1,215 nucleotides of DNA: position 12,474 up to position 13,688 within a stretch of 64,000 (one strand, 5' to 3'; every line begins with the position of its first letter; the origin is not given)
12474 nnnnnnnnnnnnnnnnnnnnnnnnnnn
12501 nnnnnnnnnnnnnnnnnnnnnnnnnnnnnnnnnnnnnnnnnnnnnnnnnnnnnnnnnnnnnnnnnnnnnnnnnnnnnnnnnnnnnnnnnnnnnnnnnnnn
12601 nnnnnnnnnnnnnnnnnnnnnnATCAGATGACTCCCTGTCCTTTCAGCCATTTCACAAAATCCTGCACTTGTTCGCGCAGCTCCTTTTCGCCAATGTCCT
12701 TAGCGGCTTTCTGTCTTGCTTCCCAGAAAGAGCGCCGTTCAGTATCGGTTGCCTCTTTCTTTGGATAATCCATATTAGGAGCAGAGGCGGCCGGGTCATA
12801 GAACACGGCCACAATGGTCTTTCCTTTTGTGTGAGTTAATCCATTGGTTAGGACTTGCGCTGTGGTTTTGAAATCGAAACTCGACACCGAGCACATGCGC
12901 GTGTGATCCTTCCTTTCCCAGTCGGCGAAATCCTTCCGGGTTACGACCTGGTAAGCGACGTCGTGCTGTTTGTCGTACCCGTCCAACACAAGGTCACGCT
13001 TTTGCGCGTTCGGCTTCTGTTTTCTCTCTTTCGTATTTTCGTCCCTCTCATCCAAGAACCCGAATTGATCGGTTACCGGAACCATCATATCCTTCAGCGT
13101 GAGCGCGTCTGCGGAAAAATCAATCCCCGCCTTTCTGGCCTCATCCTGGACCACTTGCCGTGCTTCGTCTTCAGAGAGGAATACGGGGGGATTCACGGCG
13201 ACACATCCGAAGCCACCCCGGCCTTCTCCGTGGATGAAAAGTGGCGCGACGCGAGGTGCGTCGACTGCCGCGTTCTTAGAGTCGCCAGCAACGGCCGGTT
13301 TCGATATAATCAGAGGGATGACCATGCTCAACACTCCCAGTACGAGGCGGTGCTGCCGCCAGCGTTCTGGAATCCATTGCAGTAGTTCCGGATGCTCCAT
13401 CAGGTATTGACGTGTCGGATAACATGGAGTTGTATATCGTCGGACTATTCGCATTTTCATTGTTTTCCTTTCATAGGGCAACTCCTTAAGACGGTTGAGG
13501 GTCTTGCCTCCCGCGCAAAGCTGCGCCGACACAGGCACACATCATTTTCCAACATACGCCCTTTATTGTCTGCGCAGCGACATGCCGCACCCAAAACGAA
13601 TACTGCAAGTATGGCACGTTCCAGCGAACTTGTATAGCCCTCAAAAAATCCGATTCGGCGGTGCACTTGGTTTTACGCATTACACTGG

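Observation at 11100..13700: Lower-GC island carrying a radical-SAM/SPASM maturase, an orphan single-TM protein and a DUF4143 gene remnant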

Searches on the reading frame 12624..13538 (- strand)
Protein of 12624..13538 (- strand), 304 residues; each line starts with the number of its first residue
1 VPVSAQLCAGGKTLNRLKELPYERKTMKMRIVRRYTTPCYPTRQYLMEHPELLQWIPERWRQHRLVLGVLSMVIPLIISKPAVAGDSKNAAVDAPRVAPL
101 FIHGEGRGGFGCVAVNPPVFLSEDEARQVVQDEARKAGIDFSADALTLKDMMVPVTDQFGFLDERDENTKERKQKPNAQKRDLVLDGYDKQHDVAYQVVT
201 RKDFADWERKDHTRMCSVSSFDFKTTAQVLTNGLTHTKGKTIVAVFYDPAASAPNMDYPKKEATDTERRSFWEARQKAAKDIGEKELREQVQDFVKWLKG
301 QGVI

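Call 3: search_protein_families(library=pfam, proteins=[window:12624-13538:-], max_evalue=0.01)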
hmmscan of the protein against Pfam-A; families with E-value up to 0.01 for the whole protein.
window:12624-13538:- (304 aa): 0 families

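Call 4: search_protein_families(library=ncbifam, proteins=[window:12624-13538:-], max_evalue=0.01)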
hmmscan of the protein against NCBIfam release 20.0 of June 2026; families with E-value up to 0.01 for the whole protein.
window:12624-13538:- (304 aa): 0 families

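Call 7: find_homologous_proteins(query=window:12627-13460:-)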
Query seq(278 aa) (278 aa): 250 proteins with E <= 0.001 among 1174 candidates; the best 120 are listed.
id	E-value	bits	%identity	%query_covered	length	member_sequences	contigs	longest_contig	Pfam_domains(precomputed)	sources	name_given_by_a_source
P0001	2.3e-182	622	98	100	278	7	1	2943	-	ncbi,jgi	jgi:hypothetical protein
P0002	2.8e-137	474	73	100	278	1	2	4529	-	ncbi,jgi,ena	-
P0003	3.6e-137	474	74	100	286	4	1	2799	-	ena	-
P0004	3.6e-137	474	74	100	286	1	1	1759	-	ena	-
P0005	2.8e-133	461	75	100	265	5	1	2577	-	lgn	-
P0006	8.1e-125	434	66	100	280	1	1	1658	-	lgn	-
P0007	2.7e-116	406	63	100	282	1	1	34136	-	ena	-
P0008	5.7e-116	405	64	100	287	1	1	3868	-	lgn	-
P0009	2.6e-112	393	62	100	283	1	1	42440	-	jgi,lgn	jgi:hypothetical protein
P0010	1.2e-109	384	60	98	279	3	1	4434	-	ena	-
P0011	4.6e-109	382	61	100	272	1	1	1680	-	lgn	-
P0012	2.6e-107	376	60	100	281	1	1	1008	-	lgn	-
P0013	9.8e-106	371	62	100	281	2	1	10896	-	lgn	-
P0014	2.1e-104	367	57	100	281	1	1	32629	-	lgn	-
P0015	2.4e-102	360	57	100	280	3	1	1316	-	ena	-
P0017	3.9e-100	353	57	100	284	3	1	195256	-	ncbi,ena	-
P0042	1.4e-68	249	46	100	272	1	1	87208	-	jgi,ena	jgi:hypothetical protein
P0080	1.3e-51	194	38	100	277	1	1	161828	-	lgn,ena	-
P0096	4.5e-46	175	38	100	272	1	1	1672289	-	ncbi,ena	-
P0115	1.0e-40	158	36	100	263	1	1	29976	-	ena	-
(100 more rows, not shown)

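Call 10: find_encoding_contigs(protein=P0017, flank=8000, max_places=3)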
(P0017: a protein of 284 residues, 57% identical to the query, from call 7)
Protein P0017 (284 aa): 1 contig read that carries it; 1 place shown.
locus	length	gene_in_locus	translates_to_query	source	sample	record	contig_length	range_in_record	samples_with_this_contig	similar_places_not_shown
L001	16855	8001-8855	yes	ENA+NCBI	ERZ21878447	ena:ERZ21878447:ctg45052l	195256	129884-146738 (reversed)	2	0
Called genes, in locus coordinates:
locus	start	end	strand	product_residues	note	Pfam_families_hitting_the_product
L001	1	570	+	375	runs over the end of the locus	PF00072:Response_reg, PF00512:HisKA, PF02518:HATPase_c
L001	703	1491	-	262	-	PF04337:DUF480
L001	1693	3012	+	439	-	-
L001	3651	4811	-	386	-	PF13808:DDE_Tnp_1_assoc, PF01609:DDE_Tnp_1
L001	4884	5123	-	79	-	-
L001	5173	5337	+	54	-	-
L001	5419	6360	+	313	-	PF12680:SnoaL_2 (weak), PF13474:SnoaL_3, PF14534:DUF4440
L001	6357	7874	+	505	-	-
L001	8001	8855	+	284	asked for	-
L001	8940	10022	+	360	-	PF04055:Radical_SAM (weak)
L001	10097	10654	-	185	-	PF02357:NusG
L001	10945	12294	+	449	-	PF05598:DUF772, PF01609:DDE_Tnp_1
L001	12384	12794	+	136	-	PF00239:Resolvase (faint)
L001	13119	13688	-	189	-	-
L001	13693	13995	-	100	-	-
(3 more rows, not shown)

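Call 11: find_encoding_contigs(protein=P0096, flank=8000, max_places=3)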
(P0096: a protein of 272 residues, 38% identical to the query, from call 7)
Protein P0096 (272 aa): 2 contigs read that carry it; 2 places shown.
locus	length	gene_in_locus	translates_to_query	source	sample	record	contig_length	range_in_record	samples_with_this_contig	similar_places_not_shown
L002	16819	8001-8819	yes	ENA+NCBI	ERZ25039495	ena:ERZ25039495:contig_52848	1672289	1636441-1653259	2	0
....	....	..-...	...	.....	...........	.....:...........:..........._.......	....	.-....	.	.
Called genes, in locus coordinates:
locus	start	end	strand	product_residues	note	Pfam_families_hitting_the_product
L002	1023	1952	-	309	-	-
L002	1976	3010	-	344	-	PF02547:Queuosine_synth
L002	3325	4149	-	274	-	PF09992:NAGPA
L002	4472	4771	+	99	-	PF14512:TM1586_NiRdase (faint), PF00881:Nitroreductase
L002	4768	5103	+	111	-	PF00881:Nitroreductase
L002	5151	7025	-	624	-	PF00425:Chorismate_bind, PF01063:Aminotran_4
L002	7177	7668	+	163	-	-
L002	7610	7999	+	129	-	-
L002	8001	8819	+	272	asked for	-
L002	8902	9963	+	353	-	PF04055:Radical_SAM (weak)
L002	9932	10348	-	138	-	-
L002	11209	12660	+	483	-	PF07940:Hepar_II_III_C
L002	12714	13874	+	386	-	PF00884:Sulfatase, PF01663:Phosphodiest, PF01676:Metalloenzyme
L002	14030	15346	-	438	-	PF10396:TrmE_N, PF12631:MnmE_helical, PF00009:GTP_EFTU (faint), PF00350:Dynamin_N (faint), PF01926:MMR_HSR1, PF02421:FeoB_N (weak), PF04548:AIG1 (weak)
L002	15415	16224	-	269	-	-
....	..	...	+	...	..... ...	-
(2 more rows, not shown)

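Call 12: find_encoding_contigs(protein=P0042, flank=8000, max_places=2)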
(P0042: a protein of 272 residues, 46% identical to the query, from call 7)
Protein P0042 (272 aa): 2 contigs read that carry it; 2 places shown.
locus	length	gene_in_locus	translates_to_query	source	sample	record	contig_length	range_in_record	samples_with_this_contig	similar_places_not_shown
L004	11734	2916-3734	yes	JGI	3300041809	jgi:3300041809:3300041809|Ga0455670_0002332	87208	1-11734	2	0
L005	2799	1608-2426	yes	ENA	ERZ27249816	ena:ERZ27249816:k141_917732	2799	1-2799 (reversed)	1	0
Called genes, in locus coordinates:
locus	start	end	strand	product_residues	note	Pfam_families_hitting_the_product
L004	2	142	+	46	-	?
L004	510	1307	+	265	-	-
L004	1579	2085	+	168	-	-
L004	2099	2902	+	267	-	-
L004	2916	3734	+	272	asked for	-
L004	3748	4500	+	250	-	-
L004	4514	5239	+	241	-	-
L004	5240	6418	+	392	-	PF04055:Radical_SAM, PF13353:Fer4_12 (weak)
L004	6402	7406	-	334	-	PF01261:AP_endonuc_2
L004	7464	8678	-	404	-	PF00754:F5_F8_type_C (faint), PF13163:DUF3999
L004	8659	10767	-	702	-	PF10101:DUF2339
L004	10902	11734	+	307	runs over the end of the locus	PF01738:DLH, PF00326:Peptidase_S9, PF12146:Hydrolase_4 (faint), PF07859:Abhydrolase_3 (faint)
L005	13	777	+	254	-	-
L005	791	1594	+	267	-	-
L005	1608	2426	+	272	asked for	-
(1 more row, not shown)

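Call 13: find_encoding_contigs(protein=P0115, flank=8000, max_places=2)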
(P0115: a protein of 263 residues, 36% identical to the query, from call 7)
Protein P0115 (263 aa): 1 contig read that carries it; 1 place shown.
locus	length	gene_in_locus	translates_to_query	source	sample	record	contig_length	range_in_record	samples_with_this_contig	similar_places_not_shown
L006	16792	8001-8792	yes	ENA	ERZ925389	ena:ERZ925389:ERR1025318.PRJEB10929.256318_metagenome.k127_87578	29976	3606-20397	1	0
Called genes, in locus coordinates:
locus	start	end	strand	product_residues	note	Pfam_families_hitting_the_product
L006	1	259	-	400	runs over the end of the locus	PF13439:Glyco_transf_4, PF13579:Glyco_trans_4_4, PF20706:GT4-conflict (weak), PF00534:Glycos_transf_1, PF13692:Glyco_trans_1_4, PF13524:Glyco_trans_1_2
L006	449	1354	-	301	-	PF00376:MerR (weak), PF12728:HTH_17, PF13411:MerR_1 (weak)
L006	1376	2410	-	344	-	PF02547:Queuosine_synth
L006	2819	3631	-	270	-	PF09992:NAGPA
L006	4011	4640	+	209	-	PF00881:Nitroreductase, PF14512:TM1586_NiRdase (faint)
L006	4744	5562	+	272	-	-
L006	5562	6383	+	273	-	-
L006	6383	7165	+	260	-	-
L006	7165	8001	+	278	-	-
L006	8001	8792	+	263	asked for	-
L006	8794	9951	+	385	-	PF04055:Radical_SAM, PF13353:Fer4_12 (weak)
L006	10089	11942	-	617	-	PF00425:Chorismate_bind, PF01063:Aminotran_4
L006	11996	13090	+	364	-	PF01208:URO-D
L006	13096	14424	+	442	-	-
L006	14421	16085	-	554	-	PF03958:Secretin_N (faint), PF00263:Secretin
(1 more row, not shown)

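Call 14: find_encoding_contigs(protein=P0080, flank=8000, max_places=2)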
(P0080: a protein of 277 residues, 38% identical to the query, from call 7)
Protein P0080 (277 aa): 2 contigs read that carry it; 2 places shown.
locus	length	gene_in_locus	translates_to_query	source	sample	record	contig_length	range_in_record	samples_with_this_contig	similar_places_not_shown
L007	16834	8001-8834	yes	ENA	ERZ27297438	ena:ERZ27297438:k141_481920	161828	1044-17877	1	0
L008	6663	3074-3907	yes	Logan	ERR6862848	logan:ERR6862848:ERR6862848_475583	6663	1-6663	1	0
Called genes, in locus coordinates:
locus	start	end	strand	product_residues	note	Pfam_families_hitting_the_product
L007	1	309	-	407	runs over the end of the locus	PF20706:GT4-conflict (faint), PF13439:Glyco_transf_4, PF13579:Glyco_trans_4_4, PF00534:Glycos_transf_1, PF13692:Glyco_trans_1_4, PF13524:Glyco_trans_1_2 (weak)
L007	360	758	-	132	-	PF01850:PIN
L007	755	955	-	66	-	PF09957:VapB_antitoxin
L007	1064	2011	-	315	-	PF12728:HTH_17, PF13411:MerR_1 (weak), PF00376:MerR (faint)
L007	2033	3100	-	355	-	PF02547:Queuosine_synth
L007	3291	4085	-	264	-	PF09992:NAGPA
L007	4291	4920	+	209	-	PF00881:Nitroreductase, PF14512:TM1586_NiRdase (faint)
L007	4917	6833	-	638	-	PF00425:Chorismate_bind, PF01063:Aminotran_4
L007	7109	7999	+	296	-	-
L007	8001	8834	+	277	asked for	-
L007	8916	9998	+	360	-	PF04055:Radical_SAM (weak)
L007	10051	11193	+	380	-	PF00884:Sulfatase, PF01663:Phosphodiest, PF01676:Metalloenzyme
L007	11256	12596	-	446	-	PF10396:TrmE_N, PF12631:MnmE_helical, PF00009:GTP_EFTU (faint), PF00350:Dynamin_N (faint), PF01926:MMR_HSR1, PF02421:FeoB_N (weak), PF04548:AIG1 (weak)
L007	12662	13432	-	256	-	PF14804:Jag_N, PF13083:KH_KhpA-B, PF01424:R3H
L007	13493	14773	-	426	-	PF02096:60KD_IMP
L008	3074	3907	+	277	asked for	-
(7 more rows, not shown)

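Call 17: find_related_loci(query=A1, collection=genome_contigs, flank=8000)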
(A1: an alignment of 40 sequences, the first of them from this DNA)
Query A1 (278 aa) in genome_contigs; peptide patterns used: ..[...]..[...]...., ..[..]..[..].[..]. (x = any residue, [..] = any of these).
214 stretches matched a pattern; 161 encode a relative of the query (tblastn E <= 1e-3); the best 80 are kept; 80 distinct loci.
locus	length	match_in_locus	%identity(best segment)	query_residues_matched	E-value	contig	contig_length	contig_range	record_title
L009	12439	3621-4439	60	6-278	5e-114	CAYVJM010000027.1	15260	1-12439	MAG TPA_asm: uncultured Lentisphaerales bacterium isolate SRP192927_co4_157 genome assembly, contig: NODE_8432_length_15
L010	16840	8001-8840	58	1-278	1e-111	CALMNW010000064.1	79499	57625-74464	MAG TPA_asm: uncultured Verrucomicrobia bacterium isolate SRR8859111_bin.86_CONCOCT_v1.1_MAG genome assembly, contig: ER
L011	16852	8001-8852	56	1-278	9e-106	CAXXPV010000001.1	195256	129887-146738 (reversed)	MAG: Thermoguttaceae bacterium isolate 5d2646e0-01ad-46f9-a460-09296c79865c genome assembly, contig: contig_1, whole gen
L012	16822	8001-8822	51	1-277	4e-85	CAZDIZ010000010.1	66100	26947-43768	MAG TPA_asm: uncultured Solibacteraceae bacterium isolate binchicken_co20_389 genome assembly, contig: NODE_1078_length_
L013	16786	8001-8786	46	1-278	5e-81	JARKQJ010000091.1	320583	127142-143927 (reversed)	MAG: Paludibaculum sp. isolate Reactor_maxbin.100 k141_653484, whole genome shotgun sequence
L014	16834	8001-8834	43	1-278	6e-72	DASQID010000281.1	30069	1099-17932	MAG TPA_asm: Acidobacteriota bacterium isolate SMAG_U11850 k141_802770, whole genome shotgun sequence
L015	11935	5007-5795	41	1-278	2e-60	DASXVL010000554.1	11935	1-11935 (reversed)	MAG TPA_asm: Armatimonadota bacterium isolate SMAG_U4744 k141_136302, whole genome shotgun sequence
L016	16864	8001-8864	41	1-278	3e-59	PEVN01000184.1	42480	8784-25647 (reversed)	MAG: Armatimonadetes bacterium CG06_land_8_20_14_3_00_66_21 CG06_land_8_20_14_3.00_150_scaffold_2798_c, whole genome sho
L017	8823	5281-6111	37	1-278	3e-59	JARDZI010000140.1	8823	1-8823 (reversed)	MAG: Clostridiales bacterium isolate L_E1_T20_C_bin.95 scaffold_13151, whole genome shotgun sequence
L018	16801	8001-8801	36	1-278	1e-58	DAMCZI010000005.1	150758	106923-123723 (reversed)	MAG TPA_asm: Clostridiaceae bacterium isolate CTOTU50225 NODE_10_length_150758_cov_6.421883, whole genome shotgun sequen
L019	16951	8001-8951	36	1-278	1e-58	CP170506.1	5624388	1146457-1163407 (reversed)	MAG: Chthoniobacteraceae bacterium isolate SH-KS-3 chromosome, complete genome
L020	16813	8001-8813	41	1-278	4e-58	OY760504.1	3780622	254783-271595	MAG: Armatimonadota bacterium isolate be0b92b7-bbec-405b-9e81-a5dbe9f1ff7a genome assembly, chromosome: 1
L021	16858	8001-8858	38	1-278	6e-56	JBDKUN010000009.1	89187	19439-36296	MAG: Armatimonadota bacterium isolate 8_bin.138 c_000000281526, whole genome shotgun sequence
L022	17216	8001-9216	38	1-278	3e-55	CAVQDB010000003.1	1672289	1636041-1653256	MAG: uncultured Armatimonadetes bacterium isolate MFD02416.bin.3.344 genome assembly, contig: contig_52848, whole genome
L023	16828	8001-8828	35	1-278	6e-55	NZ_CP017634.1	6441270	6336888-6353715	Candidatus Formimonas warabiya strain DCMF chromosome, complete genome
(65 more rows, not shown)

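Call 22: predict_structure(alignment_id=A1)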
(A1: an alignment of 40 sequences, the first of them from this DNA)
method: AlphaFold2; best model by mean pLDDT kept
length: 278 residues; sequences in the alignment: 40
mean_pLDDT: 81.8   pTM: 0.70
mean pLDDT of the five models: 81.8, 80.2, 79.1, 78.1, 77.8
residues with pLDDT >= 90: 135; 70-90: 86; 50-70: 34; < 50: 23
segments of 3 or more residues with pLDDT < 50: 1-10, 54-66
pLDDT, mean of each block of 10 residues (from residue 1): 45 63 75 77 69 47 52 91 68 87 96 90 94 80 64 94 96 95 82 89 93 91 90 92 92 95 97 89
secondary structure, 60 per line:
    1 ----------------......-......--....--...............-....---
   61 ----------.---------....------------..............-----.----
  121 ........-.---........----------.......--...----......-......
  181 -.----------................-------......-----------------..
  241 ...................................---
elements in order: H17-22 H24-29 H32-35 H38-52 H54-57 E81-84 H97-110 E121-128 H134-141 E152-158 E161-163 E168-173 H175-180 E193-196 H197-208 E216-221 H239-275

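Call 27: fold_search(model_id=the predicted structure, library=pdb)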
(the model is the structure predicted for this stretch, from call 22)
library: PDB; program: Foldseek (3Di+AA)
matches with E <= 10: 58; with E <= 0.001: 0
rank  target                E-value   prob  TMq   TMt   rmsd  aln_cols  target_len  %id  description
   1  4par_A                5.5e-02  0.35  0.19  0.17  12.3       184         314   10  The 5-Hydroxymethylcytosine-Specific Restriction Enzyme AbaSI in a Complex with Product-like DNA (released 2014-06-25)
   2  4oq2                  1.0e-01  0.10  0.11  0.11  13.2       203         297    9  5hmC specific restriction endonuclease PvuRTs1I (released 2014-03-12)
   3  4par_C                1.1e-01  0.18  0.19  0.17  12.2       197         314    9  The 5-Hydroxymethylcytosine-Specific Restriction Enzyme AbaSI in a Complex with Product-like DNA (released 2014-06-25)
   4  4oky                  1.3e-01  0.14  0.15  0.14  12.1       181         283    8  Crystal structure of PvuRts1I, a 5-hydroxymethylcytosine DNA restriction endonuclease (released 2014-09-10)
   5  4par_B                1.8e-01  0.20  0.18  0.16  12.2       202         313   10  The 5-Hydroxymethylcytosine-Specific Restriction Enzyme AbaSI in a Complex with Product-like DNA (released 2014-06-25)
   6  6z1p_AS               1.4e+00  0.06  0.13  0.06  11.0       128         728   12  Structure of the mitochondrial ribosome from Tetrahymena thermophila (released 2020-06-24)
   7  7xpg_A                1.5e+00  0.04  0.10  0.06  16.7        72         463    8  Cryo-EM structure of the T=3 lake sinai virus 1 (delta-N48) virus-like capsid at pH 6.5 (released 2023-02-08)
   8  1y9d_D                2.5e+00  0.01  0.11  0.07  13.6       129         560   10  Pyruvate Oxidase variant V265A from Lactobacillus plantarum (released 2005-04-05)
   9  7oqd                  2.8e+00  0.07  0.16  0.10  10.7       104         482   14  A single sulfatase is required for metabolism of colonic mucin O-glycans and intestinal colonization by a symbiotic huma (released 2021-10-27)
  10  8b9a_B                2.8e+00  0.02  0.10  0.06  28.0       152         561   12  S. cerevisiae replisome + Ctf4, bound by pol alpha primase. Complex engaged with a fork DNA substrate containing a 60  (released 2023-08-09)
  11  4uor_J                3.7e+00  0.03  0.22  0.16  14.6       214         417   11  Structure of lipoteichoic acid synthase LtaS from Listeria monocytogenes in complex with glycerol phosphate (released 2014-08-27)
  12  7qsk_Q                3.7e+00  0.01  0.06  0.11  10.5        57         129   12  Bovine complex I in lipid nanodisc, Active-Q10 (released 2022-05-25)
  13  9iku_A                3.7e+00  0.01  0.08  0.14  10.2        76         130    8  Crystal structure of Se-Met CTB10 (released 2025-05-14)
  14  9igx_K                3.9e+00  0.02  0.14  0.10  13.8       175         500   10  Ku70/80 bound to 153 bp nucleosome (released 2026-01-14)
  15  1pow_A                4.4e+00  0.01  0.12  0.07  15.7       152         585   10  THE REFINED STRUCTURES OF A STABILIZED MUTANT AND OF WILD-TYPE PYRUVATE OXIDASE FROM LACTOBACILLUS PLANTARUM (released 1994-01-31)
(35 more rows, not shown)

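Call 28: search_protein_families(library=pfam, alignment_id=A1, max_evalue=0.01)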
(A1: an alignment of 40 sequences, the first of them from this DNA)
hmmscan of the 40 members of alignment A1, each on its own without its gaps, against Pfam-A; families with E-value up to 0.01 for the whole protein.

A. member 1, seq(278 aa): 0 families

B. families by the number of members that match (of 40 scanned): 4 families
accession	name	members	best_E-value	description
PF02020.24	W2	6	0.00012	eIF4-gamma/eIF5/eIF2-epsilon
PF07833.16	Cu_amine_oxidN1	2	2.9e-13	Copper amine oxidase N-terminal domain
PF25210.1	Kelch_FKB95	1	0.0054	FKB95, Kelch-repeats domain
PF18312.6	ScsC_N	1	0.0085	Copper resistance protein ScsC N-terminal domain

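Call 29: search_protein_families(library=ncbifam, alignment_id=A1, max_evalue=0.01)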
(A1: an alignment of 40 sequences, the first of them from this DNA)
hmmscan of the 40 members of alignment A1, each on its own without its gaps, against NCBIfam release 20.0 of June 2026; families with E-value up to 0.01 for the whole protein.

A. member 1, seq(278 aa): 0 families

B. families by the number of members that match (of 40 scanned): 0 families

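Call 30: search_solved_structures(query=A1, max_evalue=10)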
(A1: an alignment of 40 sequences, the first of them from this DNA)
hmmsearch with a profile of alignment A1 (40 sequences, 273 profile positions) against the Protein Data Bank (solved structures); distinct sequences matched with E-value up to 10: 1.
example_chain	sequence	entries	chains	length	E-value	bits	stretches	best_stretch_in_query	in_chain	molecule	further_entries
8jir_P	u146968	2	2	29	0.88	12.6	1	249-269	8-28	SAR425899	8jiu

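Call 31: search_protein_families(library=padloc, proteins=[window:12624-13460:-], max_evalue=0.01)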
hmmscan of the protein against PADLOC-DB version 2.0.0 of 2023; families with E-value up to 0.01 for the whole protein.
window:12624-13460:- (278 aa): 0 families

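Call 36: find_encoding_contigs(protein=P0001, flank=8000, max_places=4)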
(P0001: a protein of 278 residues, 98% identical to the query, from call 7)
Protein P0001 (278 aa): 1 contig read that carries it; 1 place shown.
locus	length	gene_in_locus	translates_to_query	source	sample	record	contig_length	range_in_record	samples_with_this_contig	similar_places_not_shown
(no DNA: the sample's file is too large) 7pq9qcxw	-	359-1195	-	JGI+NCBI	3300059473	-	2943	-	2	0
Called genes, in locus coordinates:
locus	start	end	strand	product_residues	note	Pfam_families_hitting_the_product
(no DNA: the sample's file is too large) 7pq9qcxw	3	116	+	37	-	?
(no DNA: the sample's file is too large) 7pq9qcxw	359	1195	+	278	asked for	-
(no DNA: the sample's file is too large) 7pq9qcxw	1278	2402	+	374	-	PF04055:Radical_SAM (weak)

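Call 37: find_encoding_contigs(protein=P0007, flank=8000, max_places=2)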
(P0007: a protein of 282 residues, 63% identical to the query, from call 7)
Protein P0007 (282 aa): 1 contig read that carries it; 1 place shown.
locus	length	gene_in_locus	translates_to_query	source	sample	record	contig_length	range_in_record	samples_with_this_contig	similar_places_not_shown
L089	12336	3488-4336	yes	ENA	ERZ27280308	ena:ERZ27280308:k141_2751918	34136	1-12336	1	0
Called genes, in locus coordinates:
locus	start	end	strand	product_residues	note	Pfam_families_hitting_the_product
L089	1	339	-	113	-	?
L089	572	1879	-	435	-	PF02463:SMC_N (weak), PF13476:AAA_23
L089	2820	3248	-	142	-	-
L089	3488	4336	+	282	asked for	-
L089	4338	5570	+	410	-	PF04055:Radical_SAM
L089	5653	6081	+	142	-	-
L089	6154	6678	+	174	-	-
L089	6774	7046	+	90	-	-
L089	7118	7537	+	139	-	-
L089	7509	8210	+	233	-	-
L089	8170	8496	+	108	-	-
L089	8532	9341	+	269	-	PF12796:Ank_2 (faint)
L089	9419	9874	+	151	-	-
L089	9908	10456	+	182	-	-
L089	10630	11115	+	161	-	-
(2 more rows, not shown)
